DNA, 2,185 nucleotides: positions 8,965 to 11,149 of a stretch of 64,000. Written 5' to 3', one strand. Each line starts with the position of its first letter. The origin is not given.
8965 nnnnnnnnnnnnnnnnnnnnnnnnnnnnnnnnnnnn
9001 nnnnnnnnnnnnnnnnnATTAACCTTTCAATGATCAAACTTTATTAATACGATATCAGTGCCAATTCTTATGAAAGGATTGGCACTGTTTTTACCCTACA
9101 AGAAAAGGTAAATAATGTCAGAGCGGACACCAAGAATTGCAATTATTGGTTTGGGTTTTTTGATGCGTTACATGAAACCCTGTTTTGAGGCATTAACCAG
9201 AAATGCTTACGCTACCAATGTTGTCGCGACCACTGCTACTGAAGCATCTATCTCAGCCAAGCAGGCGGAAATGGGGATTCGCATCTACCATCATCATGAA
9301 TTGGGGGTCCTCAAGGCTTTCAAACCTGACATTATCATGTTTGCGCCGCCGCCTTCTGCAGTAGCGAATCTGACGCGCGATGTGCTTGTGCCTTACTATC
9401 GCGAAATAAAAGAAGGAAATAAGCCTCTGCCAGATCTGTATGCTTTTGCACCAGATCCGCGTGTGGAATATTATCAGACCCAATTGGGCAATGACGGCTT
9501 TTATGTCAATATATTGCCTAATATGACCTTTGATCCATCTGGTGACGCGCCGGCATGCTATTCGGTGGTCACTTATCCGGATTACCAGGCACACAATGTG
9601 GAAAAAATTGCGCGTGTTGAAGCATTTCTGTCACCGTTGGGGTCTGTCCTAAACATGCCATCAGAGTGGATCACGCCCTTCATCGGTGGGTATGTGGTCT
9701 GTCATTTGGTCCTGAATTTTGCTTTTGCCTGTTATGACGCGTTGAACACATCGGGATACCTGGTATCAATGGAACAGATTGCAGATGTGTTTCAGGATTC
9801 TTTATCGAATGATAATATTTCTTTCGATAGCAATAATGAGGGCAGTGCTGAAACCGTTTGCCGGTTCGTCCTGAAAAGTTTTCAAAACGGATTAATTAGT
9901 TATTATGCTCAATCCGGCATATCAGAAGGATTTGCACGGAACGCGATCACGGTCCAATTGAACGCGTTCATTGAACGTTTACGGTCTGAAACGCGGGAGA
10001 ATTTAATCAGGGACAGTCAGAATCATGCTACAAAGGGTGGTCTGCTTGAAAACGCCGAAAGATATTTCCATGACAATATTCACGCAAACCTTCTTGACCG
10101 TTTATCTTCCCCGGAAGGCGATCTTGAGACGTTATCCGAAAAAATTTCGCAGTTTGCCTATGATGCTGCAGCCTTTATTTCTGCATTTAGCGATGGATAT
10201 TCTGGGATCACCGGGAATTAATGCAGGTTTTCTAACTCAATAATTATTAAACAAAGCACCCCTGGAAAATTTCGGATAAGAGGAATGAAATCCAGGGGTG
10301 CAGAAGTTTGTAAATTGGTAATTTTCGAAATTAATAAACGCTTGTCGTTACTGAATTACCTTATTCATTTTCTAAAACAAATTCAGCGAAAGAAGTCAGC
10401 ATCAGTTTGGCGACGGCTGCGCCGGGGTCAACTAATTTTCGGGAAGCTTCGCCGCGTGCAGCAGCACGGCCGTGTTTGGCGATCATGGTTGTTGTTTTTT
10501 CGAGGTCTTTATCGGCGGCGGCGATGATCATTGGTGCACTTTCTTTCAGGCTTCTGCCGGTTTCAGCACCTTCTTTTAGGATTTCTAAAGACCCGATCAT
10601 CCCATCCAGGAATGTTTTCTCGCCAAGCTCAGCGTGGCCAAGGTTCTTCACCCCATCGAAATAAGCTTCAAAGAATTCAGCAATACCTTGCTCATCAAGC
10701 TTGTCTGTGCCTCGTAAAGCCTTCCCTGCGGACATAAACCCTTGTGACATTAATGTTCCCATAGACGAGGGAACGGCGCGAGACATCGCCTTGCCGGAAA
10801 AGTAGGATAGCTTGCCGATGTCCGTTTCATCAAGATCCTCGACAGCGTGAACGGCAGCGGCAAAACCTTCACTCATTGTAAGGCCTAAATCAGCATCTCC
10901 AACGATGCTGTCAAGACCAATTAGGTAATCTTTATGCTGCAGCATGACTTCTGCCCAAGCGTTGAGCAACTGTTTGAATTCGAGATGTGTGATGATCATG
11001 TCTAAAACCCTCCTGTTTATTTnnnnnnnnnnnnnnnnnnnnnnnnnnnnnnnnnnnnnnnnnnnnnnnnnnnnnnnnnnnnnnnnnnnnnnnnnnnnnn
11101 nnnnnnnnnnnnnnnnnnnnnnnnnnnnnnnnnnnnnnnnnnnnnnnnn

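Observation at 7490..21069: Co-regulated LacI regulon suggesting an undescribed catabolic pathway for an amino acid-sugar conjugate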

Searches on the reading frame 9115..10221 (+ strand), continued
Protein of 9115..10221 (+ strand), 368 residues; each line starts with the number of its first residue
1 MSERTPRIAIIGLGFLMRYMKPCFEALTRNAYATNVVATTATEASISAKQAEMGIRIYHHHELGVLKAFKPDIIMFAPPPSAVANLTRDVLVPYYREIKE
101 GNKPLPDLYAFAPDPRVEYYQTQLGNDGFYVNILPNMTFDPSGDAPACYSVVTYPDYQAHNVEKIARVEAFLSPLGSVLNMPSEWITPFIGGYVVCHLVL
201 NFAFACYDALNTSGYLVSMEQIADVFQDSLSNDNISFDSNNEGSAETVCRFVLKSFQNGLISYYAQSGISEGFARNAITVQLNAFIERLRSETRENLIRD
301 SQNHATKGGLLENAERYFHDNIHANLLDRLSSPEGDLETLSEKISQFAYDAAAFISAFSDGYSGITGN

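Call 30: fold_search(model_id=the predicted structure, library=pdb)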
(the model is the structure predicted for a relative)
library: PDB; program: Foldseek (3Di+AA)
matches with E <= 10: 952; with E <= 0.001: 190
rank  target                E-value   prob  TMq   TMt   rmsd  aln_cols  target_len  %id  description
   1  3ggg_A                1.5e-07  1.00  0.39  0.49  15.7       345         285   14  The crystal structure of A. aeolicus prephenate dehydrogenase in complex with tyrosine and NAD+ (released 2009-03-10)
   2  8tcy_A                4.4e-07  1.00  0.40  0.51  16.0       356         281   13  Structure of PYCR1 complexed with 7-fluoro-2-oxo-1,2,3,4-tetrahydroquinoline-6-carboxylic acid (released 2024-03-06)
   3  8tcu_B                5.8e-07  1.00  0.42  0.53  14.7       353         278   13  Structure of PYCR1 complexed with 2-chloro-5-(2-oxoimidazolidin-1-yl)benzoic acid (released 2024-03-06)
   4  8tcu_D                6.1e-07  1.00  0.42  0.54  14.7       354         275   14  Structure of PYCR1 complexed with 2-chloro-5-(2-oxoimidazolidin-1-yl)benzoic acid (released 2024-03-06)
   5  3tri_A                6.7e-07  1.00  0.37  0.49  17.5       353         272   14  Structure of a pyrroline-5-carboxylate reductase (proC) from Coxiella burnetii (released 2011-09-28)
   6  5bse_A                7.0e-07  1.00  0.41  0.54  13.2       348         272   12  Crystal structure of Medicago truncatula (delta)1-Pyrroline-5-Carboxylate Reductase (MtP5CR) (released 2015-11-11)
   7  2ger_A                7.0e-07  1.00  0.42  0.54  14.8       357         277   13  Crystal Structure and Oxidative Mechanism of Human Pyrroline-5-carboxylate Reductase (released 2006-09-19)
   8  5uau_B                7.3e-07  1.00  0.42  0.53  14.9       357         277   13  Structure of human PYCR-1 complexed with proline (released 2017-03-15)
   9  5uau_C                7.7e-07  1.00  0.40  0.52  15.0       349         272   14  Structure of human PYCR-1 complexed with proline (released 2017-03-15)
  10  5uav_A                8.1e-07  1.00  0.39  0.50  15.8       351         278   12  Structure of human PYCR-1 complexed with NADPH and L-tetrahydrofuroic acid (released 2017-03-15)
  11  8dkg_B                8.1e-07  1.00  0.39  0.49  16.3       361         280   12  Structure of PYCR1 Thr171Met variant complexed with NADH (released 2023-02-08)
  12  6xp0_C                9.8e-07  1.00  0.40  0.51  15.5       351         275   12  Structure of human PYCR1 complexed with N-formyl L-proline (released 2020-11-04)
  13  2rcy_A                1.1e-06  1.00  0.37  0.50  16.6       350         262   11  Crystal structure of Plasmodium falciparum pyrroline carboxylate reductase (MAL13P1.284) with NADP bound (released 2007-10-23)
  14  3tri_B                1.1e-06  1.00  0.40  0.53  15.1       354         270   15  Structure of a pyrroline-5-carboxylate reductase (proC) from Coxiella burnetii (released 2011-09-28)
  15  5bse_D                1.1e-06  1.00  0.41  0.54  15.6       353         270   10  Crystal structure of Medicago truncatula (delta)1-Pyrroline-5-Carboxylate Reductase (MtP5CR) (released 2015-11-11)
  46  6xp2_A                3.7e-06  1.00  0.39  0.52  15.1       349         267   14  Structure of human PYCR1 complexed with L-thiazolidine-4-carboxylate (released 2020-11-04)
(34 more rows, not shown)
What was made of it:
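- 9115..10221 (+): 368-aa NAD(P)-type oxidoreductase of a rare, unnamed family. It has a Rossmann N-domain (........, FAPPP) and a helical C-domain with an invariant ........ motif. The best Foldseek hits are prephenate dehydrogenase, PYCR1/ProC, KARI and G3PDH, with TM 0.4-0.55 (call 30).
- Closest known: ProC/PYCR oxidation of thioproline. Same: ProC/PYCR1 are among the best fold matches, including the PYCR1-thioproline complex 6xp2 (call 30).
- PYCR1 bound to L-thiazolidine-4-carboxylate (6xp2) is among the fold matches (call 30). The fold matches of the oxidoreductase include hydroxyl dehydrogenases (call 30).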

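Call 32: search_solved_structures(query=L007:12989-14275:+, max_evalue=1)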
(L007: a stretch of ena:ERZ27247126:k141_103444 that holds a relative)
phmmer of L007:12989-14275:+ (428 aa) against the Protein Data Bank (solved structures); distinct sequences matched with E-value up to 1: 5.
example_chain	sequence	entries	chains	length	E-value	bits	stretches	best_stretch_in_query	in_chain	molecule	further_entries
9he0_A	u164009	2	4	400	7.6e-29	104.3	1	3-427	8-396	L-cysteine desulfidase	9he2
9fsl_A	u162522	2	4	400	3.6e-28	102.1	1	3-427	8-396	L-cysteine desulfidase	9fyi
8rkp_A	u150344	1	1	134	0.17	14.3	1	337-420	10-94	Cytochrome c prime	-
5b3i_A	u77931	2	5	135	0.17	14.3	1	337-420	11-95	Cytochrome c prime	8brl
7qpk_A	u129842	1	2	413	0.3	13.5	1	379-423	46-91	A-region of Awp14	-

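Call 34: find_encoding_contigs(protein=P0030, flank=10000, max_places=2)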
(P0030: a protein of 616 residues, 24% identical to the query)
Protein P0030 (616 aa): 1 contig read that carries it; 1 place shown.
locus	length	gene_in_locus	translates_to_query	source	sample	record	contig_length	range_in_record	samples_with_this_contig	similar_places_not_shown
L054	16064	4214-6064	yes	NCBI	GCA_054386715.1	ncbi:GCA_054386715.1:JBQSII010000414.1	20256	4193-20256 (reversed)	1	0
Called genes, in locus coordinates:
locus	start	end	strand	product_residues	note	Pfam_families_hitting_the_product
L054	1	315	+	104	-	PF05916:Sld5 (weak)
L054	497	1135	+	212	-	-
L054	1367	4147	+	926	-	PF02384:N6_Mtase, PF07669:Eco57I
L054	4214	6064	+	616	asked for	PF14196:ATC_hydrolase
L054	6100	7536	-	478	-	PF07690:MFS_1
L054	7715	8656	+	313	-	-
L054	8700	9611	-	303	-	-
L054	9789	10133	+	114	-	PF02627:CMD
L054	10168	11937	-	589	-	PF01487:DHquinase_I, PF01264:Chorismate_synt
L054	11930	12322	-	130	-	PF24621:DHQS_C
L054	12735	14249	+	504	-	PF07690:MFS_1, PF13347:MFS_2, PF03209:PUCC (weak), PF07690:MFS_1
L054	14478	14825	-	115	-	-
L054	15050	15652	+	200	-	-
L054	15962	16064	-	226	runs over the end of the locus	-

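Call 35: find_encoding_contigs(protein=P0028, flank=10000, max_places=2)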
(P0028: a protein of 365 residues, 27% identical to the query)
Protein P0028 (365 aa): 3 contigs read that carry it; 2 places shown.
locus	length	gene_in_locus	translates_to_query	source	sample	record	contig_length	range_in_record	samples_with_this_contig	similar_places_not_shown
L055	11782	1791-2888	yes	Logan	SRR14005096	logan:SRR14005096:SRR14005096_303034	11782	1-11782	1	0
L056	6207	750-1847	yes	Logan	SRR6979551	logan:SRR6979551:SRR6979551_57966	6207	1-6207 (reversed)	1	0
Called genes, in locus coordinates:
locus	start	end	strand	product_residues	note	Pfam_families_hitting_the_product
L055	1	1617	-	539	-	?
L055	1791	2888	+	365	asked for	-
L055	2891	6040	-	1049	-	PF00211:Guanylate_cyc, PF13191:AAA_16, PF07719:TPR_2 (faint), PF07721:TPR_4 (faint), PF00515:TPR_1 (faint), PF13424:TPR_12 (weak), PF17874:TPR_MalT (weak), PF13424:TPR_12, +1 more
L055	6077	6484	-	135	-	PF07366:SnoaL (faint), PF12680:SnoaL_2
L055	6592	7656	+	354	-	PF00296:Bac_luciferase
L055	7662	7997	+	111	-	PF00190:Cupin_1 (weak), PF07883:Cupin_2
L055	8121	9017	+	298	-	PF00296:Bac_luciferase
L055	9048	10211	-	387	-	PF00355:Rieske, PF00848:Ring_hydroxyl_A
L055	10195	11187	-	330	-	-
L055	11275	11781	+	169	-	?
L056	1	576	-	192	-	?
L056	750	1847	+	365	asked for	-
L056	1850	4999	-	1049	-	PF00211:Guanylate_cyc, PF13191:AAA_16, PF07719:TPR_2 (faint), PF00515:TPR_1 (faint), PF13181:TPR_8 (faint), PF13424:TPR_12 (weak), PF17874:TPR_MalT (weak), PF13424:TPR_12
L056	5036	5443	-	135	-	PF07366:SnoaL (faint), PF12680:SnoaL_2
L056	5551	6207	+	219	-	?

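Call 63: search_protein_representatives(alignment_id=A1)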
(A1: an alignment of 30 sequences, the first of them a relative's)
Query: 30 sequences, 545 profile positions. Proteins with E-value up to 0.001 (for the whole library): 625; up to 1e-10: 426; up to 1e-30: 142. The best 150 are listed.
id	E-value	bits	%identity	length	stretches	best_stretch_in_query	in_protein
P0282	1.3e-187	641.3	-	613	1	1-544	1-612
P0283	5.3e-184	629.4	-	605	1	1-534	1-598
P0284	1.4e-178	611.6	-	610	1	1-544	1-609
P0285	6.8e-177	606.0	-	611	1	1-544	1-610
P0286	3.3e-175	600.4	-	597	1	17-542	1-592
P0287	4.3e-172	590.1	-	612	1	1-541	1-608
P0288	4.1e-169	580.3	-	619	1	6-544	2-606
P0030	7.5e-165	566.2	-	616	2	4-374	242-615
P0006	2.4e-164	564.5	-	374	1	1-375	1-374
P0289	1.3e-161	555.6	-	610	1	1-544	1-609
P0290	8.1e-155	533.1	-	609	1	1-544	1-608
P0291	7.8e-154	529.9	-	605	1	1-536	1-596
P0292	3.5e-152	524.4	-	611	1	1-543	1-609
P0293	2.0e-149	515.3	-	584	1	1-514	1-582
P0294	1.7e-146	505.6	-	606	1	1-543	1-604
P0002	6.6e-137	474.0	-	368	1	1-379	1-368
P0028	1.3e-132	459.8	-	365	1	7-375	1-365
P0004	2.2e-120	419.5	-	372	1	1-376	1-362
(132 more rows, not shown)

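Call 65: search_protein_families(library=pfam, proteins=[L032:8971-9909:+, L032:11631-12695:-, L041:16700-17374:-, L041:17556-18113:-, L041:18878-19711:-, L041:7132-8328:+, L041:8291-9241:+, L034:17235-18155:-, L022:8137-9162:+, L022:9128-9886:+], max_evalue=0.0001)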
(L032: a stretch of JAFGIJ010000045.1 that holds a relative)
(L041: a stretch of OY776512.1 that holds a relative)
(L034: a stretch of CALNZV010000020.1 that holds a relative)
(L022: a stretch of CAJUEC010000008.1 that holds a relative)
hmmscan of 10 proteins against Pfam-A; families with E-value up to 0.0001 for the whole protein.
L032:8971-9909:+ (312 aa): 2 families
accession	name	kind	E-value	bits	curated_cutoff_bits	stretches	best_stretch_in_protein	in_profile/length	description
PF00294.29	PfkB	-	2.7e-71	240.8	25.8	1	11-302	3-300/302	pfkB family carbohydrate kinase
PF08543.17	Phos_pyr_kin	-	7.4e-14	52.1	27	1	171-286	104-226/246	Phosphomethylpyrimidine kinase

L032:11631-12695:- (354 aa): 1 family
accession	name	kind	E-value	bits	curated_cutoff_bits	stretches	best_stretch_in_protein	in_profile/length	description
PF01208.23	URO-D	-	6.4e-15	55.4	23.9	1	122-350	119-345/346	Uroporphyrinogen decarboxylase (URO-D)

L041:16700-17374:- (224 aa): 2 families
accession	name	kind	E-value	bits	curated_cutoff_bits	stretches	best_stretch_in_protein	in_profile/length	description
PF07729.17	FCD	-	9.9e-19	68.4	24.3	1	91-213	4-124/125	FCD domain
PF00392.27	GntR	-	7.1e-17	61.3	27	1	20-78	5-64/64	Bacterial regulatory proteins, gntR family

L041:17556-18113:- (185 aa): 3 families
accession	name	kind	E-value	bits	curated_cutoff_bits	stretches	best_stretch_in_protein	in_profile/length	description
PF01202.28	SKI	-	5.6e-32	111.5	22.1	1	17-173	1-158/159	Shikimate kinase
PF13238.12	AAA_18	-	1.2e-06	29.4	29.4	1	13-122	3-112/128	AAA domain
PF13671.12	AAA_33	-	1.3e-05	26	27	0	12-53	3-44/143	AAA domain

L041:18878-19711:- (277 aa): 1 family
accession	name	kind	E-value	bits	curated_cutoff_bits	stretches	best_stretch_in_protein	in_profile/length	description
PF04976.17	DmsC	-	4.5e-25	89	22.3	1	2-269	5-273/275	DMSO reductase anchor subunit (DmsC)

L041:7132-8328:+ (398 aa): 4 families
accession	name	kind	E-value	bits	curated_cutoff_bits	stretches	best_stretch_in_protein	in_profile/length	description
PF00805.28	Pentapeptide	-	1e-37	127.7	20.2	4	120-157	2-39/40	Pentapeptide repeats (8 copies)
PF13599.13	Pentapeptide_4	-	7.4e-18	64.8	38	3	101-161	13-73/78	Pentapeptide repeat region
PF07885.22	Ion_trans_2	-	2.3e-12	47.1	22.5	1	317-393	2-77/79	Ion channel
PF13576.12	Pentapeptide_3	-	3e-11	43.8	27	0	184-224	4-47/48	Pentapeptide repeats (9 copies)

L041:8291-9241:+ (316 aa): 1 family
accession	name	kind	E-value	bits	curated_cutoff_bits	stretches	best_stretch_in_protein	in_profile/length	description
PF08668.18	HDOD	-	2.3e-46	158.2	22.9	1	53-253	1-196/196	HDOD domain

L034:17235-18155:- (306 aa): 1 family
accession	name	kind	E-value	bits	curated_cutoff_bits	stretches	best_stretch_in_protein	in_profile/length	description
PF02574.22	S-methyl_trans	-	7.7e-66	223.3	22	1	15-302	1-281/283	Homocysteine S-methyltransferase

L022:8137-9162:+ (341 aa): 0 families

L022:9128-9886:+ (252 aa): 0 families
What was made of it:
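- A homocysteine S-methyltransferase domain is present in L034 (call 65).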

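Call 74: search_protein_families(library=pfam, alignment_id=A1, max_evalue=1)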
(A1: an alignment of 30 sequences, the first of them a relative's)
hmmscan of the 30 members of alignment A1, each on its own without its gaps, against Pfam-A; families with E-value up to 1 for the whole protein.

A. member 1, P0001 (368 aa): 1 family
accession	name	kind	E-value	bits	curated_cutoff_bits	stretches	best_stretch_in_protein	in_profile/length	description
PF03807.23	F420_oxidored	-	0.12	13.4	21.6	1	7-90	1-79/94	NADP oxidoreductase coenzyme F420-dependent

B. families by the number of members that match (of 30 scanned): 10 families
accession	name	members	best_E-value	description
PF03807.23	F420_oxidored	11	1.6e-06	NADP oxidoreductase coenzyme F420-dependent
PF14196.11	ATC_hydrolase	10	5.4e-23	L-2-amino-thiazoline-4-carboxylic acid hydrolase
PF01408.29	GFO_IDH_MocA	6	0.04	Oxidoreductase family, NAD-binding Rossmann fold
PF25798.1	NED_Nanos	1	0.032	Nanos effector domain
PF02947.19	Flt3_lig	1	0.043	flt3 ligand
PF21983.2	NikA-like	1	0.14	Mobilization protein NikA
PF23883.1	DUF7236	1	0.16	Family of unknown function (DUF7236)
PF24441.1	DUF7560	1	0.24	Family of unknown function (DUF7560)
PF16043.11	DUF4795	1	0.37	Domain of unknown function (DUF4795)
PF21079.2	GDH_HM2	1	0.49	Glutamate dehydrogenase, helical motif 2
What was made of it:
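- Closest known: ProC/PYCR oxidation of thioproline. Same: Some family members hit PF03807 weakly (call 74).
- Checked: PF03807 scores 13.4 bits against a cut-off of 21.6 (call 74).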

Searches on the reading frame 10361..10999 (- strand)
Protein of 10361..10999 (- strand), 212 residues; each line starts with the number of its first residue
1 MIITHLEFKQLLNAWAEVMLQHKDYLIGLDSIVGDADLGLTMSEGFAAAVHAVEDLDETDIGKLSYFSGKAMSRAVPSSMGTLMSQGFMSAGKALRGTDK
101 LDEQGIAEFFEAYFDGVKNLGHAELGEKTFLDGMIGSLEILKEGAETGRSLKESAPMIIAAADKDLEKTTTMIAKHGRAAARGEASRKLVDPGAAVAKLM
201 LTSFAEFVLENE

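Call 3: search_protein_families(library=pfam, proteins=[window:10361-10999:-])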
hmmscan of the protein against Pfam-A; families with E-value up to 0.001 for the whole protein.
window:10361-10999:- (212 aa): 1 family
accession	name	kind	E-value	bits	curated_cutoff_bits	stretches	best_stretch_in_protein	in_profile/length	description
PF02734.22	Dak2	-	1.7e-36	126.2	27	1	33-205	2-173/174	DAK2 domain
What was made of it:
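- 10361..10999 (-): DhaL1, the nucleotide-binding subunit of a dihydroxyacetone-type kinase. PF02734 E=1.7e-36 (call 3).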

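Call 4: search_protein_families(library=ncbifam, proteins=[window:10361-10999:-])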
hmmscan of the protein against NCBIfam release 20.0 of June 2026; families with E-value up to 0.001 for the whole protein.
window:10361-10999:- (212 aa): 3 families
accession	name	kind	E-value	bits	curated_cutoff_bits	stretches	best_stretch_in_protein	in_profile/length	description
NF011049.0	PRK14479.1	subfamily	1.4e-36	126.2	492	1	7-206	363-564/568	dihydroxyacetone kinase family protein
TIGR02365.1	dha_L_ycgS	equivalog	2.5e-34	118.7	138.3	1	9-204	2-194/196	dihydroxyacetone kinase subunit DhaL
TIGR02361.1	dak_ATP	equivalog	9e-16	57.6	574.95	1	7-204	384-582/583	glycerone kinase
